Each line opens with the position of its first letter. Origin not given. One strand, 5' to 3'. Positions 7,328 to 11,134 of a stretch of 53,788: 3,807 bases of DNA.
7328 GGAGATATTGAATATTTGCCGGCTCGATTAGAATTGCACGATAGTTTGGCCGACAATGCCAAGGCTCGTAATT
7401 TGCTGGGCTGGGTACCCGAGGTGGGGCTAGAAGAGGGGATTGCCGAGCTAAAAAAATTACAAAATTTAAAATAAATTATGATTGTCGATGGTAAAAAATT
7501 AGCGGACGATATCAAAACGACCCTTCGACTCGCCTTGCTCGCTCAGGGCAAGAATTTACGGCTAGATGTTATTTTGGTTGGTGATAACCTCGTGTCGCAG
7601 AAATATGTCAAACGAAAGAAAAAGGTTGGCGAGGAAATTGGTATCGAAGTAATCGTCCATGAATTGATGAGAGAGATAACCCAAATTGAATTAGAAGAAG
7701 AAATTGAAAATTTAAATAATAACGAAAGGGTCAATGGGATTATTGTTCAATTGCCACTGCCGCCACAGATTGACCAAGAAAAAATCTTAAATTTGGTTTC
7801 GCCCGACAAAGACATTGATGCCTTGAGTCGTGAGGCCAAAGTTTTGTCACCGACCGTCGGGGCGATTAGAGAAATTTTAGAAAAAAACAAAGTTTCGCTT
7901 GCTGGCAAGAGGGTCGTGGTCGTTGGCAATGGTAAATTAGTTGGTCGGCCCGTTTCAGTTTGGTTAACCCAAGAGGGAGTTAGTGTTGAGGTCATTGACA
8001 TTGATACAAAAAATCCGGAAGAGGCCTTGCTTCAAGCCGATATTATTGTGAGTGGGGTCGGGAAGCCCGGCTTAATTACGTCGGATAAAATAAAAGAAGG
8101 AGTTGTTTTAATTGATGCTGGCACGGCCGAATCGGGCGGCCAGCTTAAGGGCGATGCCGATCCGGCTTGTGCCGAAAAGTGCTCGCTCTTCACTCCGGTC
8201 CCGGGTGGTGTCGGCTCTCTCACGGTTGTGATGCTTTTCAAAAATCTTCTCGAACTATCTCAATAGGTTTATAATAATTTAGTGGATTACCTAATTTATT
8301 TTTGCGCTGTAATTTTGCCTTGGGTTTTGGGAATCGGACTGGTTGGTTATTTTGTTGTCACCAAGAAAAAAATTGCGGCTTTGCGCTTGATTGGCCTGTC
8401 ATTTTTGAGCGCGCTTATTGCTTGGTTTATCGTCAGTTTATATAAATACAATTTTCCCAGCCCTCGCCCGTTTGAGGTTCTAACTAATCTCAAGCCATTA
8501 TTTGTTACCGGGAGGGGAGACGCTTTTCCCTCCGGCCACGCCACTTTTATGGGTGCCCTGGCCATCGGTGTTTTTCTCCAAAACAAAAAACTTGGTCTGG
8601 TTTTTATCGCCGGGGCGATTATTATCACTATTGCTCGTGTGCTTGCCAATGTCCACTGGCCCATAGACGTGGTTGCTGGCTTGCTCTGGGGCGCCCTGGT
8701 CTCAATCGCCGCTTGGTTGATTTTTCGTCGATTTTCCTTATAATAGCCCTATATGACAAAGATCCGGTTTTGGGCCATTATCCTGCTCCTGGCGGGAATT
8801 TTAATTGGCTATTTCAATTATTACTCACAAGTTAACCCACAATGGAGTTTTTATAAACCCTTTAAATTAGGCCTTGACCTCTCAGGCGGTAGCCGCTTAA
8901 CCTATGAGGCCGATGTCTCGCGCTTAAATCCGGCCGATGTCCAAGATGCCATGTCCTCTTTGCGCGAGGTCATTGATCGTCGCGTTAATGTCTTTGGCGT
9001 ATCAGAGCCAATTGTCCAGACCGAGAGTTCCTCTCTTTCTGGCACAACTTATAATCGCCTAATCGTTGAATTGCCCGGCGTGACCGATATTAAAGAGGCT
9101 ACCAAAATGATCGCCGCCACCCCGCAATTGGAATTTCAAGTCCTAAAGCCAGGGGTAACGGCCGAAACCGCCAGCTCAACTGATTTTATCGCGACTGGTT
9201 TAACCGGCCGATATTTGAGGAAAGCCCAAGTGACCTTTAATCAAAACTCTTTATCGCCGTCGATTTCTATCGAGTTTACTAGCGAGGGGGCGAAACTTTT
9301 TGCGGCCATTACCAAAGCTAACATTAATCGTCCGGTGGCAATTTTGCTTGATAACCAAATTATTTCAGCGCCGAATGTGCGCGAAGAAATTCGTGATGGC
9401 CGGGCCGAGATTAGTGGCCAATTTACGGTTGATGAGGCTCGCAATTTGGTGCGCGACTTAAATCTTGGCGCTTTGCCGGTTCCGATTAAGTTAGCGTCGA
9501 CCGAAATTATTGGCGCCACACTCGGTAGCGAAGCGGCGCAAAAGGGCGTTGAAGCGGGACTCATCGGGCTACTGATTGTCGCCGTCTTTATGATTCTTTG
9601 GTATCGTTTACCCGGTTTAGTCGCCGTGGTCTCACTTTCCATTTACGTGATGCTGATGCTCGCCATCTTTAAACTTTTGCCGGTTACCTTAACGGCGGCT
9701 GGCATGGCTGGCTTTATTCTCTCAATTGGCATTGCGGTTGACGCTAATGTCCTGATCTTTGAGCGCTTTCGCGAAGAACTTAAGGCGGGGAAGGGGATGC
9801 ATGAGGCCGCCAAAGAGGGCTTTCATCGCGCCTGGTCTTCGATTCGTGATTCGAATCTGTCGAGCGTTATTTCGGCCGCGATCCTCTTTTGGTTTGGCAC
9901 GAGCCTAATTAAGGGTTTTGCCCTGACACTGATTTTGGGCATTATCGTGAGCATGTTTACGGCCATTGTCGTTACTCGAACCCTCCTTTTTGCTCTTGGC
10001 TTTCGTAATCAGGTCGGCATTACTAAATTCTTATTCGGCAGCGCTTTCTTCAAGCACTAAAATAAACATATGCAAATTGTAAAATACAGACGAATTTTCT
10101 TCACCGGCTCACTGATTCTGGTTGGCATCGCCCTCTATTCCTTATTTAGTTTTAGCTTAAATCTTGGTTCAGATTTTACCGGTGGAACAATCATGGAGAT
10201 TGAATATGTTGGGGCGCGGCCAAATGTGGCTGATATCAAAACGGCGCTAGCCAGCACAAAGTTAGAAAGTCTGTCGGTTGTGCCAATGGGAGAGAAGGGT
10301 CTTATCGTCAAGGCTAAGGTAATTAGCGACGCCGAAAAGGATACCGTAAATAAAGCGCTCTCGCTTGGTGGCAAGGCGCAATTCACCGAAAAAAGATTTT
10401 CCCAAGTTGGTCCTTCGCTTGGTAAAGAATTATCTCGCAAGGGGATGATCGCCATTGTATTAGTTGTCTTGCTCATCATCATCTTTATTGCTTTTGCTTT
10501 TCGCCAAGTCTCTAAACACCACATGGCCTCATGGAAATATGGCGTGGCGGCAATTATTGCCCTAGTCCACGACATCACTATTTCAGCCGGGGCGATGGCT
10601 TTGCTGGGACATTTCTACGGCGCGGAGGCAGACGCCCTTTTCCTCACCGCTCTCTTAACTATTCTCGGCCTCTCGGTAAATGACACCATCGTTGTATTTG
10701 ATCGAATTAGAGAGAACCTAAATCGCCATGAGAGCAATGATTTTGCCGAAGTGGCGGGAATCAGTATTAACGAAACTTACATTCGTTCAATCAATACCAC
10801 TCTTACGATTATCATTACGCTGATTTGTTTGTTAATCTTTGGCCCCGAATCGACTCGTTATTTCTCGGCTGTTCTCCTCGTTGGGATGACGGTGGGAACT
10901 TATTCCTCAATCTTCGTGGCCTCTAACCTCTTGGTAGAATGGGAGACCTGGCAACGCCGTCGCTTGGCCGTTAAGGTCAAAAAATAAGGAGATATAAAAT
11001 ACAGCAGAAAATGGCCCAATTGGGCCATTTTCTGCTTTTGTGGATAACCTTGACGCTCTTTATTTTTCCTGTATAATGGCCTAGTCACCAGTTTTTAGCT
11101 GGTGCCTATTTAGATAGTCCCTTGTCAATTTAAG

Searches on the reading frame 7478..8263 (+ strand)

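Call 67: search_protein_families(library=pfam, proteins=[window:7478-8263:+], max_evalue=0.00001)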
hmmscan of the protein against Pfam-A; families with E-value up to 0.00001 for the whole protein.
window:7478-8263:+ (262 aa): 2 families
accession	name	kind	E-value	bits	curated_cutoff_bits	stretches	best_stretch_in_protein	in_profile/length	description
PF02882.25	THF_DHG_CYH_C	-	4.2e-42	143.6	27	1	118-260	11-155/160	Tetrahydrofolate dehydrogenase/cyclohydrolase, NAD(P)-binding domain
PF00763.28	THF_DHG_CYH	-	6.5e-32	110.6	32.8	1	4-114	2-115/115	Tetrahydrofolate dehydrogenase/cyclohydrolase, catalytic domain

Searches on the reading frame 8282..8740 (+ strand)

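Call 67: search_protein_families(library=pfam, proteins=[window:8282-8740:+], max_evalue=0.00001)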
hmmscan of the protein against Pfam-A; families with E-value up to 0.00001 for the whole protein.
window:8282-8740:+ (153 aa): 1 family
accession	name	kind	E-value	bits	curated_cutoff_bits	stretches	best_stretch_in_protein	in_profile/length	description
PF01569.27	PAP2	-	2.3e-18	66.7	27.2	1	41-150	6-127/130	PAP2 superfamily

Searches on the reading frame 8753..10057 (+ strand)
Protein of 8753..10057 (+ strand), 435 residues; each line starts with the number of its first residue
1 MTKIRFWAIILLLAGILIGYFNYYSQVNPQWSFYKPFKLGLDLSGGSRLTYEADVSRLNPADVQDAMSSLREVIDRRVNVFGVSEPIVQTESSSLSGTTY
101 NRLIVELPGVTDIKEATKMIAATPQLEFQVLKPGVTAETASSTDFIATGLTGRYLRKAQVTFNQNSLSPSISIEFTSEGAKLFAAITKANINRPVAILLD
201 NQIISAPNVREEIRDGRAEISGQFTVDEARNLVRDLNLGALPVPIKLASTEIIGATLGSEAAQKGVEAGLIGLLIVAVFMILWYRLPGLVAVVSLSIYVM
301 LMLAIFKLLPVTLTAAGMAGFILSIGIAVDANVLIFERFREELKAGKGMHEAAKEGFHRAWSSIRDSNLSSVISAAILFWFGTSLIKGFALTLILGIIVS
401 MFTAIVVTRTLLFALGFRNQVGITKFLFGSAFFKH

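Call 67: search_protein_families(library=pfam, proteins=[window:8753-10057:+], max_evalue=0.00001)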
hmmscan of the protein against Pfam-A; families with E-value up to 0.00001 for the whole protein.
window:8753-10057:+ (435 aa): 4 families
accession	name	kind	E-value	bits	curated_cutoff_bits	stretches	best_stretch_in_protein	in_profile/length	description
PF22599.2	SecDF_P1_head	-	9e-30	103.3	27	1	149-243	20-114/114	SecDF, P1 head subdomain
PF02355.23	SecD_SecF_C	-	1.9e-16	60.5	20.5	1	246-416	14-187/189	Protein export membrane protein SecD/SecF, C-terminal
PF21760.3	SecD_1st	-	2e-15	56.4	27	1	68-130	2-57/60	Protein translocase subunit SecDF, P1 domain, N-terminal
PF03176.21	MMPL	-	5.4e-11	42.5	20.5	1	225-418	106-305/333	MMPL family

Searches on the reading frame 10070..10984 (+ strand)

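Call 67: search_protein_families(library=pfam, proteins=[window:10070-10984:+], max_evalue=0.00001)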
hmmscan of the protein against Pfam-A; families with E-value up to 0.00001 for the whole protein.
window:10070-10984:+ (305 aa): 1 family
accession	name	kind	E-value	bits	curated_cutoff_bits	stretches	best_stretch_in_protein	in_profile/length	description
PF02355.23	SecD_SecF_C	-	2.6e-53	180.7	20.5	1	104-293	12-188/189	Protein export membrane protein SecD/SecF, C-terminal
